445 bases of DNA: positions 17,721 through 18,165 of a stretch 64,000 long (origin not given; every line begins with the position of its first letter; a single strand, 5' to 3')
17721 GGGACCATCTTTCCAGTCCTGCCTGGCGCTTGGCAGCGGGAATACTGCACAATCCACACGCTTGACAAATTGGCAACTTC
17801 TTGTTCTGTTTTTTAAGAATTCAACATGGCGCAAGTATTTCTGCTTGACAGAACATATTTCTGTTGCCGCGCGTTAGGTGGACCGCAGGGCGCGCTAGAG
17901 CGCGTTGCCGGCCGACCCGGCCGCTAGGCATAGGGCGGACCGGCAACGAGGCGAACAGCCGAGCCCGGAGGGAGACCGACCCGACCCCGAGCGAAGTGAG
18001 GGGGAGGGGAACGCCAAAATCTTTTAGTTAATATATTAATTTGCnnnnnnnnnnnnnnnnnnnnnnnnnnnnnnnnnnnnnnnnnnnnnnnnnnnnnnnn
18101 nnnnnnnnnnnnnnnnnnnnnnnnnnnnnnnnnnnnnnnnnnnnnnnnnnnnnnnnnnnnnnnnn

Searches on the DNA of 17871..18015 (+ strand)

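Call 33: build_rna_model(alignment_id=A3, structure=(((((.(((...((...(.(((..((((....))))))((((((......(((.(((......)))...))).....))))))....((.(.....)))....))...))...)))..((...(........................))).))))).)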
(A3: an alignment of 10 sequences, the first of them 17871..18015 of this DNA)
Model R1 built from alignment A3 (10 sequences, 158 columns); structure: as given.
model positions 138; base pairs 36; branch points 3; effective number of sequences 1.13; information 0.59 bits per position. Calibrated on 0.2 Mb of random sequence (short: E-values are rough).
structure used (alignment columns):
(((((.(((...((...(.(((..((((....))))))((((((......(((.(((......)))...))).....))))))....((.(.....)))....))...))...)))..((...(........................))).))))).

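Call 34: search_with_rna_model(model_id=R1, source=window, max_evalue=1, show_alignments=3)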
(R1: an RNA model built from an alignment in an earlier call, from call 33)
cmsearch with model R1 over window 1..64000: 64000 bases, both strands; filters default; matches with E-value up to 1: 9.
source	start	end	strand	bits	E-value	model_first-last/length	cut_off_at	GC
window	17871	18015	+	131.9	2.4e-28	1-138/138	no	0.74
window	43569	43718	-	128.7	1.3e-27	1-138/138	no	0.69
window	46291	46451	+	82.2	5.2e-17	1-138/138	no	0.71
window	5685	5857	+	67.4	1.3e-13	1-138/138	no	0.73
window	50660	50826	+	52.7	3e-10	1-138/138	no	0.69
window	52336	52502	+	45.3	1.4e-08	1-138/138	no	0.75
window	17638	17735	-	17.9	0.026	9-106/138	no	0.71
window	14146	14267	-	13.5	0.26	1-138/138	no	0.66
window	16039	16105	-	11.8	0.64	1-138/138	no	0.61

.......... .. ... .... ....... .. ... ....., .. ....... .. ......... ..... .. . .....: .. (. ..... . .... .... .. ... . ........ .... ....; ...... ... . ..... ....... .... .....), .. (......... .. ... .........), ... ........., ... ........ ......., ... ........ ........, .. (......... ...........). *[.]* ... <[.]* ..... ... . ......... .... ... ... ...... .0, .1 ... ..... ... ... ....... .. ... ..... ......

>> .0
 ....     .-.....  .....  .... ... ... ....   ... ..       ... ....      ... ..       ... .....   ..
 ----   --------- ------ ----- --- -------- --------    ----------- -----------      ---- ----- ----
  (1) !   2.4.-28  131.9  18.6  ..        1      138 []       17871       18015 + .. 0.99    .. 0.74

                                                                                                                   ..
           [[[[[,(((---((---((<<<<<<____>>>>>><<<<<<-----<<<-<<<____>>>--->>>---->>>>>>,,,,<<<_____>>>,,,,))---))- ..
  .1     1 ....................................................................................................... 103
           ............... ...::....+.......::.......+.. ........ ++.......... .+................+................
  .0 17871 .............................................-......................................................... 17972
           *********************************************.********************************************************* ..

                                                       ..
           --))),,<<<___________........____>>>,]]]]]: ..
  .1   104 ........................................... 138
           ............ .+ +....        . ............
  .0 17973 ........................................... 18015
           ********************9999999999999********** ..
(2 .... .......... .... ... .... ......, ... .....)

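Call 35: search_with_rna_model(model_id=R1, sources=[window, L001, L002, L003, L004, L005, L006, L007, L008, L009, L010, L011, L012, L013, L014, L015, L016, L017, L018, L019, L020, L021, L022, L023, L024, L025, L026, L027, L028, L029, L030, L031, L032, L033, L034, L035, L036, L037, L038, L039, L040, L041, L042, L043, L044, L045, L046, L047, L048, L049, L050, L051, L052, L053, L054, L055, L056, L057, L058, L059, L060, L061, L062, L063, L064, L065, L066, L067, L068, L069, L070, L071, L072, L073, L074, L075, L076, L077, L078, L079, L080, L081, L082, L083, L084, L085, L086, L087, L088, L089, L090, L091, L092, L093], max_evalue=0.001, make_alignment=true)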
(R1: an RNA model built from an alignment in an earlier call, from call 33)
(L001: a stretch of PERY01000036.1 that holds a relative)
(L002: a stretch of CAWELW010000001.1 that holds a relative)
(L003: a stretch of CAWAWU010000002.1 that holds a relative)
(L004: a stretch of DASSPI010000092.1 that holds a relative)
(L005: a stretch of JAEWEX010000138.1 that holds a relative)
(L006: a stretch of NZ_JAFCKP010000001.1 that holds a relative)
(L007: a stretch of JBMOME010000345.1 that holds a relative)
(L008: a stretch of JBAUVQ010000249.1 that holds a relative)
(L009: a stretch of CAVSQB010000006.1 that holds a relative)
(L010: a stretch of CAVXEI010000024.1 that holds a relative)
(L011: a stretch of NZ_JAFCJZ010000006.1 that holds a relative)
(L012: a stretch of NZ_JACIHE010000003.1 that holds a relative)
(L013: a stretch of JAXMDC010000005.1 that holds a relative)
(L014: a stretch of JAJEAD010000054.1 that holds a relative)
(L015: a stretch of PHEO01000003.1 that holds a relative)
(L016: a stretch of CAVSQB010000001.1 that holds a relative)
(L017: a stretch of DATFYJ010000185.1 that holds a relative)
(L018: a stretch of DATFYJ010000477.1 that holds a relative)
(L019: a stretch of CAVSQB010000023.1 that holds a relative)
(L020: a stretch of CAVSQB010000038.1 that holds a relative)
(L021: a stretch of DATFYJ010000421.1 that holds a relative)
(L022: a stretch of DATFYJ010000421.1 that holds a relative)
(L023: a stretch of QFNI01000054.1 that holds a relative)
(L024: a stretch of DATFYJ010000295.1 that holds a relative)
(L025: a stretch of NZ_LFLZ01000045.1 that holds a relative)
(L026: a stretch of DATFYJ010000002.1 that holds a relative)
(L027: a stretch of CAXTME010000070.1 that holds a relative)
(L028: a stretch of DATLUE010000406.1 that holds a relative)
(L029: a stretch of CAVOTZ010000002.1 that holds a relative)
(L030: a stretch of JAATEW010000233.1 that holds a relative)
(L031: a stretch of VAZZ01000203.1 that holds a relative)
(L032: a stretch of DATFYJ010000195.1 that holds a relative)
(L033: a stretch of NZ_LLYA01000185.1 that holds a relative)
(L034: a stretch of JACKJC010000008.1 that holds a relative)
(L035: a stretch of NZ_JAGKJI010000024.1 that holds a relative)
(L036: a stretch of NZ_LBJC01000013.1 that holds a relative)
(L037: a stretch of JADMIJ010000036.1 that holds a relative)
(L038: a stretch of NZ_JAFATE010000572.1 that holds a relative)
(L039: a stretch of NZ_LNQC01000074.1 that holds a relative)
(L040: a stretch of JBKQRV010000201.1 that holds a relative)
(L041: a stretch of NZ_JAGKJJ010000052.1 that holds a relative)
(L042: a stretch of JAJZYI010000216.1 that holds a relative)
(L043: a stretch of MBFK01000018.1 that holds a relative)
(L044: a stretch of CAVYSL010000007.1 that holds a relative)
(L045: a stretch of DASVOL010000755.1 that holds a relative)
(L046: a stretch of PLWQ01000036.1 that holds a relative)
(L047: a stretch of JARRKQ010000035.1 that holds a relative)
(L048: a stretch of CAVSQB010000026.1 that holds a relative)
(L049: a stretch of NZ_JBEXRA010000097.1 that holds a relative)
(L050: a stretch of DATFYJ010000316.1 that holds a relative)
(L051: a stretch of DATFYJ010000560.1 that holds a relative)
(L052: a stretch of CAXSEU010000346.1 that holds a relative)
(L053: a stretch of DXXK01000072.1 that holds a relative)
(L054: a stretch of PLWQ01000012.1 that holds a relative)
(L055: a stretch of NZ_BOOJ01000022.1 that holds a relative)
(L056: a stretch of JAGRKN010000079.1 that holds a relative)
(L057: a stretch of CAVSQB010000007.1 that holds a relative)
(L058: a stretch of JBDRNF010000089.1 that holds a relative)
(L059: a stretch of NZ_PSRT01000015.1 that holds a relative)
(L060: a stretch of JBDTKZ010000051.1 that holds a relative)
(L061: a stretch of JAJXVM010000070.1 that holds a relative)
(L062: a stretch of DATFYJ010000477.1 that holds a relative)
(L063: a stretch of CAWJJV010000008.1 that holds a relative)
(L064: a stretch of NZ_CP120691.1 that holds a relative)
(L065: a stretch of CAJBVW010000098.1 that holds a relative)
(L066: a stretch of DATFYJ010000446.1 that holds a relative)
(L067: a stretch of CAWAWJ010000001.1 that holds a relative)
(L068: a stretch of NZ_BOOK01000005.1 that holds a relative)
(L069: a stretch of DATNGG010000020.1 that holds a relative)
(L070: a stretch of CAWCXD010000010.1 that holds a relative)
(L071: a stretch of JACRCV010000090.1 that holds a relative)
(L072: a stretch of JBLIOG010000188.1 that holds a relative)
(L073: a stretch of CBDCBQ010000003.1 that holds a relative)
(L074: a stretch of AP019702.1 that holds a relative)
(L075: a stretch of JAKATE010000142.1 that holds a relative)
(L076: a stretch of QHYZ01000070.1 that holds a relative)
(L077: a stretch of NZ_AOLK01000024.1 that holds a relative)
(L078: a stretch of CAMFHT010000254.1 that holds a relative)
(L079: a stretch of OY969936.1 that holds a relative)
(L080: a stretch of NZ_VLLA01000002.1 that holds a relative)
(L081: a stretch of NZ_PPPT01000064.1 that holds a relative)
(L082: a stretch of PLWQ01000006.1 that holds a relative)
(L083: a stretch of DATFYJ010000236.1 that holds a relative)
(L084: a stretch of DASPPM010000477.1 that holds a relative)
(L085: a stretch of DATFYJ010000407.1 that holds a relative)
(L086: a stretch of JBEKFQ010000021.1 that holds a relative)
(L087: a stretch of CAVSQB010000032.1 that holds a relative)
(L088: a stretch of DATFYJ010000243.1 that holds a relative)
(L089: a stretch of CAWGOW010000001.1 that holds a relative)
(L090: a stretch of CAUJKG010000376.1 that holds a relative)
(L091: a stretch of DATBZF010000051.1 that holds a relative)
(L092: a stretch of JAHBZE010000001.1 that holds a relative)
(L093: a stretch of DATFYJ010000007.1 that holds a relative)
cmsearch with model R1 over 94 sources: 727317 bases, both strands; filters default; matches with E-value up to 0.001: 47.
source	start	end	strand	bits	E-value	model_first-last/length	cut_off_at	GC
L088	4200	4345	+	133.7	1.1e-27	1-138/138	no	0.7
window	17871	18015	+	131.9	2.7e-27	1-138/138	no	0.74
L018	5217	5352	+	131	4.3e-27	1-138/138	no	0.71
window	43569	43718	-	128.7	1.4e-26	1-138/138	no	0.69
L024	2455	2591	+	126.5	4.6e-26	1-138/138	no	0.7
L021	214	371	+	124.5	1.3e-25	1-138/138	no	0.67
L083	7322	7470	+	123.6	2.1e-25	1-138/138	no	0.68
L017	1777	1915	-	122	4.9e-25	1-138/138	no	0.68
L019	1759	1894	+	121.5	6.5e-25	1-138/138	no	0.73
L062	2167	2325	+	120.3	1.2e-24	1-138/138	no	0.69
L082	909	1040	+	119.4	2e-24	1-138/138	no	0.73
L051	2967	3127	-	118.2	3.5e-24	1-138/138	no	0.66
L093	2672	2805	-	116.3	9.7e-24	1-138/138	no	0.75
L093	686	844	+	113.3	4.7e-23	1-138/138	no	0.73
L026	2510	2647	+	110.9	1.7e-22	1-138/138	no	0.71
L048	6130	6290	-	109.1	4.4e-22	1-138/138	no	0.68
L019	3334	3470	+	105.4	3.1e-21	1-138/138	no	0.68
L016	6378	6542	+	104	6.4e-21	1-138/138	no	0.7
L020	341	476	-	98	1.5e-19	1-138/138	no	0.7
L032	1679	1832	-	97.4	2e-19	1-138/138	no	0.72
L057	3460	3595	+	95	7.3e-19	1-138/138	no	0.75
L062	5180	5345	-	93.6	1.5e-18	1-138/138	no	0.69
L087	2236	2371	+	93.2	1.9e-18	1-138/138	no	0.72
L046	4117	4277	-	92.8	2.3e-18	1-138/138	no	0.69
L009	4683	4833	-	91.7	4.1e-18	1-138/138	no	0.73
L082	3675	3810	-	87.8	3.2e-17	1-138/138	no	0.76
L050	1905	2027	-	86.3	7.2e-17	34-138/138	5'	0.71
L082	6213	6345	+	84.8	1.5e-16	1-138/138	no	0.71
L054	1878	2044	+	84.4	1.9e-16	1-138/138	no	0.75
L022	914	1164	-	83.6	2.9e-16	1-138/138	no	0.62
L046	4437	4563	+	81.5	8.9e-16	1-138/138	no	0.74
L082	5924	6059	-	74.5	3.5e-14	1-138/138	no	0.77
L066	906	1041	-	73.4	6.3e-14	1-138/138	no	0.76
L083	895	1046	+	72.7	9.1e-14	1-138/138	no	0.74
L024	3144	3396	+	65.3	4.5e-12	1-138/138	no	0.68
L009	518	719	+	64.6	6.5e-12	1-138/138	no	0.71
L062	3617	3782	-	64.3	7.6e-12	1-138/138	no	0.72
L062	1907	2044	-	54.9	1e-09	1-138/138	no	0.79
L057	5796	5924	-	46.1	1.1e-07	1-138/138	no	0.78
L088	3932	4076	-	38.1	7.3e-06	1-138/138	no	0.72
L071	7452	7581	-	37.8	8.4e-06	1-138/138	no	0.81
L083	7092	7175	-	29.4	0.0007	18-99/138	no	0.8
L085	183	291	+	29.2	0.00078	1-138/138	no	0.79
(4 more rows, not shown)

Alignment A4: 47 matches aligned to the model, 391 columns, each read 5' to 3' on its own strand. Consensus structure (alignment columns), stored with it:
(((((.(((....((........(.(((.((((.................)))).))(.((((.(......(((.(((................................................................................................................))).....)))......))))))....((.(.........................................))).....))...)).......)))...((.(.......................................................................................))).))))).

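Call 42: search_with_rna_model(model_id=R1, sources=[L094, L095, L096, L097, L098, L099, L100, L101], max_evalue=0.01)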
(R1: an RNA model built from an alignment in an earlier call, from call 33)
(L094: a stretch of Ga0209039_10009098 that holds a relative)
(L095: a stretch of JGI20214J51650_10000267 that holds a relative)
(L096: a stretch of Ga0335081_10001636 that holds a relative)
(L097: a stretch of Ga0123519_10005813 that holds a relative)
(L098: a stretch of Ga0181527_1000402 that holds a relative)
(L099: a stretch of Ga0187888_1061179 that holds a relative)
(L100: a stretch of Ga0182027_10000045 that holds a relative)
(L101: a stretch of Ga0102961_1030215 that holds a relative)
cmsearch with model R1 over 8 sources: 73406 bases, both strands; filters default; matches with E-value up to 0.01: 4.
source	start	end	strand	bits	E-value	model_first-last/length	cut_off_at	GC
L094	5851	5990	-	107.6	9.5e-23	1-138/138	no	0.72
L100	4425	4562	+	79.5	2.6e-16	1-138/138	no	0.75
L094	1354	1521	-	76.6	1.1e-15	1-138/138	no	0.71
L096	4342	4564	+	37.5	9.8e-07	1-138/138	no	0.61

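Call 82: search_dna_similar(query=window:17871-18015:+, collection=plasmids, mode=distant, max_evalue=0.001, max_rows=10)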
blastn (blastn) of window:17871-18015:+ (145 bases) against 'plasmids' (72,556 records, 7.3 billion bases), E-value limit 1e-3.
No match.
